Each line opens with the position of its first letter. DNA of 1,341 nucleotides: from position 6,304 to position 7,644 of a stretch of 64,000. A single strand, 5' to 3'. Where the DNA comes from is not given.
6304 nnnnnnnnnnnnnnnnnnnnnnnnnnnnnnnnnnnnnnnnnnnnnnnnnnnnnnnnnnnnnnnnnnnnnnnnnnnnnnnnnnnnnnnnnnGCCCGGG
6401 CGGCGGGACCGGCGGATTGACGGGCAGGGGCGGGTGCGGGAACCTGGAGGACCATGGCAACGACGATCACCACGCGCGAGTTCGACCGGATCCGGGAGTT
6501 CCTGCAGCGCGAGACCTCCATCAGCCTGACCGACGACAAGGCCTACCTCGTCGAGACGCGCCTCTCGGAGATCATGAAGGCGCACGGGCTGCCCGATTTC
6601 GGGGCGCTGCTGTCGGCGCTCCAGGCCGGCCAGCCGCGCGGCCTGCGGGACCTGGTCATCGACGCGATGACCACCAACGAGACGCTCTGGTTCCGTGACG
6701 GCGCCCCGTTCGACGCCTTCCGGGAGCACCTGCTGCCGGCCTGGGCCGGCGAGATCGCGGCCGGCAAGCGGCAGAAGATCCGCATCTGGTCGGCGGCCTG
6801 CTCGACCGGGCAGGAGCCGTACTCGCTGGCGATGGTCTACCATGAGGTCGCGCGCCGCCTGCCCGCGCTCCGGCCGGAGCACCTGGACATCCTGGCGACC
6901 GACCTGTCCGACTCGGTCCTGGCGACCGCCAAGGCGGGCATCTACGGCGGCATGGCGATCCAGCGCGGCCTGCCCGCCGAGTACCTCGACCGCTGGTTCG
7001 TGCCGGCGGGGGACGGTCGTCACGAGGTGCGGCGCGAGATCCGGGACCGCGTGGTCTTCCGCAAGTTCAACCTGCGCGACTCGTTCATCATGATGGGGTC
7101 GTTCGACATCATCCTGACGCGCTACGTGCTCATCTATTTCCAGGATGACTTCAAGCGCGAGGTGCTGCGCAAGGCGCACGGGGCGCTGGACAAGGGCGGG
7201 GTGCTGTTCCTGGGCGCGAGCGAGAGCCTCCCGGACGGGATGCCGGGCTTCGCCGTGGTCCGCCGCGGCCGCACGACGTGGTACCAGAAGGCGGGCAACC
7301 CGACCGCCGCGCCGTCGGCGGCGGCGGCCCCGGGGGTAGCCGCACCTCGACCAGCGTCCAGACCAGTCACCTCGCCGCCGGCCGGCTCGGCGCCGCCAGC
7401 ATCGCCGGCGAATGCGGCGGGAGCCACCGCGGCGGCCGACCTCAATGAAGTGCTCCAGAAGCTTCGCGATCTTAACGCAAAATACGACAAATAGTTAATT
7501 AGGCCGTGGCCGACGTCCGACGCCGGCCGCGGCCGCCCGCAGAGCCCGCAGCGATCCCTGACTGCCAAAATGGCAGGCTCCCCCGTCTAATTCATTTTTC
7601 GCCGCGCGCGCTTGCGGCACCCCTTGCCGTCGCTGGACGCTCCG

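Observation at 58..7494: Chemosensory operon whose only receptor carries a c-type haem (CXXCH) periplasmic sensor, paired with a CheA-receiver hybrid kinase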

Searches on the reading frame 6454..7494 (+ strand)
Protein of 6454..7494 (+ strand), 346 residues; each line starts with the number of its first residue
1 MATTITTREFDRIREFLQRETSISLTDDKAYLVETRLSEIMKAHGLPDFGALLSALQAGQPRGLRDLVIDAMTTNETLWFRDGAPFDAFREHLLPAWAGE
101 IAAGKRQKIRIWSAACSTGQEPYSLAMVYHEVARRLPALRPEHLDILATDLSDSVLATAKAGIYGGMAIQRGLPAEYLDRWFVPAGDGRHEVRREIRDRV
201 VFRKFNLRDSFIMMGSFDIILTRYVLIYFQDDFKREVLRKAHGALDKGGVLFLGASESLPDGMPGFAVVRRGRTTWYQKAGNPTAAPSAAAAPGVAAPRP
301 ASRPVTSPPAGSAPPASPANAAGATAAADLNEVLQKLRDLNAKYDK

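Call 3: search_protein_families(library=pfam, proteins=[window:6454-7494:+], max_evalue=0.1)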
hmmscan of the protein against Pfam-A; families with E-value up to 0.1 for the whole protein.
window:6454-7494:+ (346 aa): 6 families
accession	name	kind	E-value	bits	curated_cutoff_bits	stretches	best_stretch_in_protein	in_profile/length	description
PF01739.24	CheR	-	1e-50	172.3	27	1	75-261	1-181/195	CheR methyltransferase, SAM binding domain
PF03705.20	CheR_N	-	2.3e-13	50.1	27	1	9-58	2-51/53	CheR methyltransferase, all-alpha domain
PF08242.18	Methyltransf_12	-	3.6e-05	24.9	30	1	189-251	37-98/98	Methyltransferase domain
PF08241.18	Methyltransf_11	-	0.0022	19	21.2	1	198-253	40-95/95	Methyltransferase domain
PF13649.12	Methyltransf_25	-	0.015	16.4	27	0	199-249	47-97/97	Methyltransferase domain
PF13489.12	Methyltransf_23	-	0.078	13.1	27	0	214-253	79-116/164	Methyltransferase domain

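Call 64: find_homologous_proteins(query=window:6454-7491:+, max_evalue=1e-20)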
Query window:6454-7491:+ (346 aa): 7709 proteins with E <= 1e-20 among 8000 candidates; the best 120 are listed.
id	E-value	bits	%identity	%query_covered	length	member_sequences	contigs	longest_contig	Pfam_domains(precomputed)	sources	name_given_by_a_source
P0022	1.6e-193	660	85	100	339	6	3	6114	PF03705.21,PF01739.25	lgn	-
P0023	2.4e-188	643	84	100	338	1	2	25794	PF03705.21,PF01739.25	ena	-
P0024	4.0e-176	603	79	100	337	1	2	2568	PF03705.21,PF01739.25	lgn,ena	-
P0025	7.5e-175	599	78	100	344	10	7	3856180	PF03705.21,PF01739.25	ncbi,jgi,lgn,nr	ncbi:MAG: protein-glutamate O-methyltransferase CheR [bacterium]|jgi:chemotaxis protein methyltransf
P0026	2.4e-173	594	77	100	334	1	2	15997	PF03705.21,PF01739.25,PF08242.19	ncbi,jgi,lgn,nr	ncbi:protein-glutamate O-methyltransferase CheR [bacterium]|nr:protein-glutamate O-methyltransferase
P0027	2.7e-167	574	77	100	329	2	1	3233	PF03705.21,PF01739.25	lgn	-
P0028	1.4e-159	549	70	99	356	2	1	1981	PF03705.21,PF01739.25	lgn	-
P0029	6.2e-159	547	72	100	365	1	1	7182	PF03705.21,PF01739.25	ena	-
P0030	4.5e-150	518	72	100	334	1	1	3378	PF03705.21,PF01739.25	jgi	jgi:chemotaxis protein methyltransferase CheR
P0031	1.2e-149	516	67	100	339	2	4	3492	PF03705.21,PF01739.25,PF08242.19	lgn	-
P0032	2.1e-149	515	68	100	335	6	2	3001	PF03705.21,PF01739.25,PF08242.19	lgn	-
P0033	7.6e-147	507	70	100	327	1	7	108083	PF03705.21,PF01739.25,PF08242.19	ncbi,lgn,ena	-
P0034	1.1e-143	497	78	81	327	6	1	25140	PF03705.21,PF01739.25,PF08241.19,PF08242.19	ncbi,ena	-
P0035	7.0e-133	461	64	99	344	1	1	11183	PF03705.21,PF01739.25,PF08242.19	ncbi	-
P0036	2.8e-129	449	62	100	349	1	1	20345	PF03705.21,PF01739.25,PF08242.19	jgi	-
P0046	2.5e-119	417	57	99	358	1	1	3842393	PF03705.21,PF01739.25,PF08242.19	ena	-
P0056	6.1e-93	330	49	99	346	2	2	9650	PF03705.21,PF01739.25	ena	-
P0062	1.3e-80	289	44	98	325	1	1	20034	PF03705.21,PF01739.25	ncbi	-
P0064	2.6e-80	288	50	79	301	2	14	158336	PF03705.21,PF13649.13,PF01739.25,PF08241.19,PF08242.19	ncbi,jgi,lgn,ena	-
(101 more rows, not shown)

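Call 67: find_encoding_contigs(protein=P0046, flank=10000, max_places=2)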
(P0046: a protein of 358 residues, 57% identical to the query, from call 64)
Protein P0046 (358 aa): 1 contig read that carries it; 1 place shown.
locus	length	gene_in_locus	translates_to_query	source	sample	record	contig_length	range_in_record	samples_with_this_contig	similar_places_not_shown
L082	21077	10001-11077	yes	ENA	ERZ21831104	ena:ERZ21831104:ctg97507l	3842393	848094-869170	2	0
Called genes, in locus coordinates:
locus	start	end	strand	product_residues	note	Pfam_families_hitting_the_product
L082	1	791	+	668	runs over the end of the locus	PF04851:ResIII, PF17757:UvrB_inter, PF27431:UvrB_3rd, PF00271:Helicase_C, PF12344:UvrB, PF02151:UVR (weak)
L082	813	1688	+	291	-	PF02749:QRPTase_N, PF01729:QRPTase_C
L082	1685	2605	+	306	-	PF03099:BPL_LplA_LipB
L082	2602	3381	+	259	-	PF03309:Pan_kinase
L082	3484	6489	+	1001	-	PF01627:Hpt, PF02895:H-kinase_dim (weak), PF02518:HATPase_c, PF01584:CheW, PF00072:Response_reg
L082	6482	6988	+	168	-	PF01584:CheW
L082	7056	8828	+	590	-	PF11845:Tll0287-like, PF00672:HAMP, PF06103:DUF948 (faint), PF00015:MCPsignal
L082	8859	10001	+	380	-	PF00072:Response_reg, PF01339:CheB_methylest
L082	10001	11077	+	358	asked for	PF03705:CheR_N, PF01739:CheR, PF08242:Methyltransf_12 (faint)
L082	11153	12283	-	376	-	PF07786:HGSNAT_cat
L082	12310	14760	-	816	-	PF08309:LVIVD (faint), PF03781:FGE-sulfatase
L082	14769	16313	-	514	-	-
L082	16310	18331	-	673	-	-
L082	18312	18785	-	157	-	PF14102:Caps_synth_CapC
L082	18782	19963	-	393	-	PF08245:Mur_ligase_M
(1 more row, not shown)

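Call 68: find_encoding_contigs(protein=P0025, flank=10000, max_places=2)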
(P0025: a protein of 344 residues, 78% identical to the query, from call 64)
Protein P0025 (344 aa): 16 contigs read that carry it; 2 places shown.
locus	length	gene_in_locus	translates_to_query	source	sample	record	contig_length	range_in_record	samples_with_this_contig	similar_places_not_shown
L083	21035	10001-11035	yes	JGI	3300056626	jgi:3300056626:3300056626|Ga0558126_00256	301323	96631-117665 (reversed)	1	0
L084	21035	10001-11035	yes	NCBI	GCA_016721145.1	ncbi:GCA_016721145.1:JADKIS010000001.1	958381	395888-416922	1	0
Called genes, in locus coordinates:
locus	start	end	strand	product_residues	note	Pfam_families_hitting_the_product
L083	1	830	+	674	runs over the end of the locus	PF04851:ResIII, PF17757:UvrB_inter, PF27431:UvrB_3rd, PF00271:Helicase_C, PF12344:UvrB, PF02151:UVR (weak)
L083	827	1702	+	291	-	PF02749:QRPTase_N, PF01729:QRPTase_C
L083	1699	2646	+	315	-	PF03099:BPL_LplA_LipB, PF02237:BPL_C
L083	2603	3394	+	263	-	PF03309:Pan_kinase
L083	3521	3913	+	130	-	PF01627:Hpt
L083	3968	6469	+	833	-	PF02895:H-kinase_dim, PF02518:HATPase_c, PF01584:CheW, PF00072:Response_reg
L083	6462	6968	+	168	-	PF01584:CheW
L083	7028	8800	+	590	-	PF11845:Tll0287-like, PF00672:HAMP, PF00015:MCPsignal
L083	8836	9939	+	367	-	PF00072:Response_reg, PF01339:CheB_methylest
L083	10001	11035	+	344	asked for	PF03705:CheR_N, PF01739:CheR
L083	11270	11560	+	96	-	PF00166:Cpn10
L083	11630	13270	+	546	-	PF00118:Cpn60_TCP1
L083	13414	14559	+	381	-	PF20706:GT4-conflict (faint), PF13439:Glyco_transf_4, PF13579:Glyco_trans_4_4, PF00534:Glycos_transf_1, PF13692:Glyco_trans_1_4, PF13524:Glyco_trans_1_2 (weak)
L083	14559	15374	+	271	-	PF19842:YqeC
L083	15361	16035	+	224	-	PF12804:NTP_transf_3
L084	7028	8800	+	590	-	PF11845:Tll0287-like, PF00672:HAMP, PF00015:MCPsignal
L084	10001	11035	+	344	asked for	PF03705:CheR_N, PF01739:CheR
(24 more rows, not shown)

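Call 69: find_encoding_contigs(protein=P0062, flank=9000, max_places=1)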
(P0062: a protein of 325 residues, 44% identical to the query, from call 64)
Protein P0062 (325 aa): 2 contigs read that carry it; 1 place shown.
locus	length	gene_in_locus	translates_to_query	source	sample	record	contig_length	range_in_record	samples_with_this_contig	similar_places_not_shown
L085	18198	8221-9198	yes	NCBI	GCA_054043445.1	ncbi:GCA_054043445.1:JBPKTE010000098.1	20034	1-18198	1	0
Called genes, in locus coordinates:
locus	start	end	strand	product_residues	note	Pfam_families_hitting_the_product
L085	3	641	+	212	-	?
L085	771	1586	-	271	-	PF00563:EAL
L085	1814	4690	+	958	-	PF01627:Hpt, PF02895:H-kinase_dim (weak), PF02518:HATPase_c, PF01584:CheW, PF00072:Response_reg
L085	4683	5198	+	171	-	PF01584:CheW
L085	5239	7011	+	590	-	PF11845:Tll0287-like, PF00672:HAMP, PF11887:Mce4_CUP1 (faint), PF00015:MCPsignal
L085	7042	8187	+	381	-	PF00072:Response_reg, PF01339:CheB_methylest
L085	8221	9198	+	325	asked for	PF03705:CheR_N, PF01739:CheR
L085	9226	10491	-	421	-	PF00015:MCPsignal, PF13426:PAS_9 (weak), PF08447:PAS_3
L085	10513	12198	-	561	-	PF13675:PilJ, PF00672:HAMP (weak), PF06103:DUF948 (faint), PF00015:MCPsignal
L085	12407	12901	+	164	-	-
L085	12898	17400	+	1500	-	PF07705:CARDB (weak), PF13860:FlgD_ig (weak)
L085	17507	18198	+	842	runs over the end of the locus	?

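Call 70: find_encoding_contigs(protein=P0056, flank=9000, max_places=1)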
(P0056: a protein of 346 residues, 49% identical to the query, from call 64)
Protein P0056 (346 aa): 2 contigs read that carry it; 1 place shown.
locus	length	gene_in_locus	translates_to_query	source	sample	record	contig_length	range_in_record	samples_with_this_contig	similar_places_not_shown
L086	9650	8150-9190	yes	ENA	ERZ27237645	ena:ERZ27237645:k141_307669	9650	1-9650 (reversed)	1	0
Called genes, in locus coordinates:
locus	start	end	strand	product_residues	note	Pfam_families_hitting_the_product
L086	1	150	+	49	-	?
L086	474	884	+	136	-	PF00719:Pyrophosphatase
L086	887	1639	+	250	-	PF03372:Exo_endo_phos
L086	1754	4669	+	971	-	PF01627:Hpt, PF02895:H-kinase_dim, PF02518:HATPase_c, PF01584:CheW, PF00072:Response_reg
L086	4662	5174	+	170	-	PF01584:CheW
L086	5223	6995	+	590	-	PF11845:Tll0287-like, PF00672:HAMP, PF11887:Mce4_CUP1 (faint), PF00015:MCPsignal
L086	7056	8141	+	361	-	PF00072:Response_reg, PF01339:CheB_methylest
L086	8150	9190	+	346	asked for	PF03705:CheR_N (weak), PF01739:CheR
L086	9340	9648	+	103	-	?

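Call 71: find_encoding_contigs(protein=P0064, flank=9000, max_places=1)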
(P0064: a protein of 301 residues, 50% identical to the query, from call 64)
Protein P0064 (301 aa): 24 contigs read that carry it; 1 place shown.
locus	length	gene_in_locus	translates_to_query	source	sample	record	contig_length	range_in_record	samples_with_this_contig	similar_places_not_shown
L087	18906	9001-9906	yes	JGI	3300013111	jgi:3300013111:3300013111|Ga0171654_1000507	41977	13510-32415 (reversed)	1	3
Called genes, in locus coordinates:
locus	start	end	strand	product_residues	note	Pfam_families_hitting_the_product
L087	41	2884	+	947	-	PF01627:Hpt, PF02895:H-kinase_dim, PF02518:HATPase_c, PF01584:CheW, PF00072:Response_reg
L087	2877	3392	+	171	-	PF01584:CheW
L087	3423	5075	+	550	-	PF13675:PilJ, PF00672:HAMP, PF00015:MCPsignal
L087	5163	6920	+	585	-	PF11845:Tll0287-like, PF00672:HAMP, PF00015:MCPsignal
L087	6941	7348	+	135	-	-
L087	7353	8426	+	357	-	PF00072:Response_reg, PF01339:CheB_methylest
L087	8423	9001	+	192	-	PF00072:Response_reg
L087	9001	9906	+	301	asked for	PF03705:CheR_N, PF08241:Methyltransf_11 (faint), PF01739:CheR, PF08242:Methyltransf_12 (faint), PF13649:Methyltransf_25 (faint)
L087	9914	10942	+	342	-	PF00072:Response_reg, PF01339:CheB_methylest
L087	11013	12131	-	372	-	PF07786:HGSNAT_cat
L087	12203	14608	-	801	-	PF08309:LVIVD, PF03781:FGE-sulfatase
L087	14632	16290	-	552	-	-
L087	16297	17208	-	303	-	-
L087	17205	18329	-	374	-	-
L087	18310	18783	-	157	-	PF14102:Caps_synth_CapC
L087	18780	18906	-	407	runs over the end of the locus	PF08245:Mur_ligase_M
